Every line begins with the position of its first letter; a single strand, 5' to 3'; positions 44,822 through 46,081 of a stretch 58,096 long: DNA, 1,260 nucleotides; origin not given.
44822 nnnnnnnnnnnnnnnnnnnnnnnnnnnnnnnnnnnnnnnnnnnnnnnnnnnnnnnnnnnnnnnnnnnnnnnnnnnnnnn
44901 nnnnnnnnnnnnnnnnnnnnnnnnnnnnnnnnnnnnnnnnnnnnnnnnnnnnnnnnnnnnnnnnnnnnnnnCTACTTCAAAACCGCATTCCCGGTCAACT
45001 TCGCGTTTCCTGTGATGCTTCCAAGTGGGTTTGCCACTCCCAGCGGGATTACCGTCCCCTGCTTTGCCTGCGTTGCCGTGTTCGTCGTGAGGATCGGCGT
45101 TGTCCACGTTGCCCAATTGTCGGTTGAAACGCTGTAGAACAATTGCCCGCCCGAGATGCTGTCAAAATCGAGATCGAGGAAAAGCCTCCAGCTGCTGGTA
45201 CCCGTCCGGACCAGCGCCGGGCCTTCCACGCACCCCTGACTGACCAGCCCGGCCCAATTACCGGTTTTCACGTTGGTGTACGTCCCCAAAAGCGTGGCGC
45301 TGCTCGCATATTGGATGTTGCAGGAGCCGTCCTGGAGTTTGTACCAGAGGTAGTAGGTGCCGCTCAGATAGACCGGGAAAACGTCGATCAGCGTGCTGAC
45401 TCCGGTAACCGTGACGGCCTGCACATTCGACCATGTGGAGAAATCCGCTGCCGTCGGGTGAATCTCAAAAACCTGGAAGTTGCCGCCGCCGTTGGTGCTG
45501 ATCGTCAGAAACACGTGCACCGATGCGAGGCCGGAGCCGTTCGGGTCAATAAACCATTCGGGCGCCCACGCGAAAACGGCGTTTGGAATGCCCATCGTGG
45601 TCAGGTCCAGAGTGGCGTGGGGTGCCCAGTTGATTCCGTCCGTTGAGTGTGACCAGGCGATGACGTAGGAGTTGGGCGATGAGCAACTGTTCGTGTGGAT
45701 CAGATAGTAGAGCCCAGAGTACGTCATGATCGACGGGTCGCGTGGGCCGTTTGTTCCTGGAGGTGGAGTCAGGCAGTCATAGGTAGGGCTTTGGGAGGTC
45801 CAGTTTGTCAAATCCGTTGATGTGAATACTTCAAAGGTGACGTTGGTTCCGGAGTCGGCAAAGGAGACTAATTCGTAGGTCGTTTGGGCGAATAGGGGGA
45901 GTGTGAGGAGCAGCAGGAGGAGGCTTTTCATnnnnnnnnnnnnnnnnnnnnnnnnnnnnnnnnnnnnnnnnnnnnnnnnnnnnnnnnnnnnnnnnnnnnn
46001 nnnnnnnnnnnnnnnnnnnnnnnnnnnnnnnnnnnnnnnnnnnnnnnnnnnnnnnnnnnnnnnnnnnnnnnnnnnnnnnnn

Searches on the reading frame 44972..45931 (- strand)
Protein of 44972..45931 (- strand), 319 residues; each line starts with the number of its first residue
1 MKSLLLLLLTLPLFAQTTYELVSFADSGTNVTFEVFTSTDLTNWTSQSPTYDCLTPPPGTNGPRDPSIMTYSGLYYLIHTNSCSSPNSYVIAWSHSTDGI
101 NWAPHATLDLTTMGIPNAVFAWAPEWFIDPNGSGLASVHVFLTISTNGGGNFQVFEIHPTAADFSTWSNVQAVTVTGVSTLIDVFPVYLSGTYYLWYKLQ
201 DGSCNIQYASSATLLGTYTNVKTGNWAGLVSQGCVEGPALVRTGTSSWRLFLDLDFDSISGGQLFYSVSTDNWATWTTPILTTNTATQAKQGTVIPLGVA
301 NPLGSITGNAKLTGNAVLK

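Call 10: search_protein_families(library=pfam, proteins=[window:44972-45931:-], max_evalue=0.01)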
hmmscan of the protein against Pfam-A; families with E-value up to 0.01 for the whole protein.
window:44972-45931:- (319 aa): 1 family
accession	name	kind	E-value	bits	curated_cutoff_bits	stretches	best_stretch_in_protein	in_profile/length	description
PF04616.20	Glyco_hydro_43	-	5.8e-10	39.4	32.2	2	64-244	11-191/288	Glycosyl hydrolases family 43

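Call 11: search_protein_families(library=phrogs, proteins=[window:44972-45931:-], max_evalue=0.001)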
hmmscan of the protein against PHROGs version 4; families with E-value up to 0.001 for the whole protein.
window:44972-45931:- (319 aa): 0 families

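Call 77: find_homologous_proteins(query=window:44972-45931:-, max_evalue=1e-10)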
Query window:44972-45931:- (319 aa): 27 proteins with E <= 1e-10 among 2178 candidates.
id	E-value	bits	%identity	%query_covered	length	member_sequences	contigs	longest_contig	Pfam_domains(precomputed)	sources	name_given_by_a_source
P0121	2.5e-211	719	100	100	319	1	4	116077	PF04616.21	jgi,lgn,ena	-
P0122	4.4e-131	455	66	100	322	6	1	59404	PF04616.21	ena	-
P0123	1.3e-121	424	63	100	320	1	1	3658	PF04616.21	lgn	-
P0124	2.6e-98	347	59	89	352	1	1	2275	PF04616.21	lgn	-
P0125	1.0e-67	247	51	88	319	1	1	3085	PF22847.3,PF04616.21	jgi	jgi:hypothetical protein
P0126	2.1e-60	223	46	87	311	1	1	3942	PF04616.21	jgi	jgi:hypothetical protein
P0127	6.8e-57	211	45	88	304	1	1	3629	-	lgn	-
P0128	8.2e-54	201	41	92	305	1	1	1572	PF22847.3,PF04616.21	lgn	-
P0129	3.7e-51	192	45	80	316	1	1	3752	PF04616.21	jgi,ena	-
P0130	9.0e-47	178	40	98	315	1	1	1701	PF22847.3,PF04616.21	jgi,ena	-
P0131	6.6e-46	175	39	87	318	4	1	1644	-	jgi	jgi:hypothetical protein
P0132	4.8e-44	169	41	87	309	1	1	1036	PF04616.21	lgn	-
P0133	5.5e-43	166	38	90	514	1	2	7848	PF22847.3,PF04616.21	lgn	-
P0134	8.2e-40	155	39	71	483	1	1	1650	PF04616.21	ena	-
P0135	9.3e-39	152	40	87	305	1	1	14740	PF22847.3,PF04616.21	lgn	-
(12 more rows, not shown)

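Call 78: find_encoding_contigs(protein=P0121, flank=1000, max_places=4)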
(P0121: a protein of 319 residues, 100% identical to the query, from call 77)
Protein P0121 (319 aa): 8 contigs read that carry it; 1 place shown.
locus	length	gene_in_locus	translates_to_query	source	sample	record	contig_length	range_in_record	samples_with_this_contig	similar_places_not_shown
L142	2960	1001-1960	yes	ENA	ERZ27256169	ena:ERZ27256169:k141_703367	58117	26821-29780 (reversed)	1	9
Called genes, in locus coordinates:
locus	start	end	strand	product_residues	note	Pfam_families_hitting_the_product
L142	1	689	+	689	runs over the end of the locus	-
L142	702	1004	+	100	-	-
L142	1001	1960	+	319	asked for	PF04616:Glyco_hydro_43 (weak)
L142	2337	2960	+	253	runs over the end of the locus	-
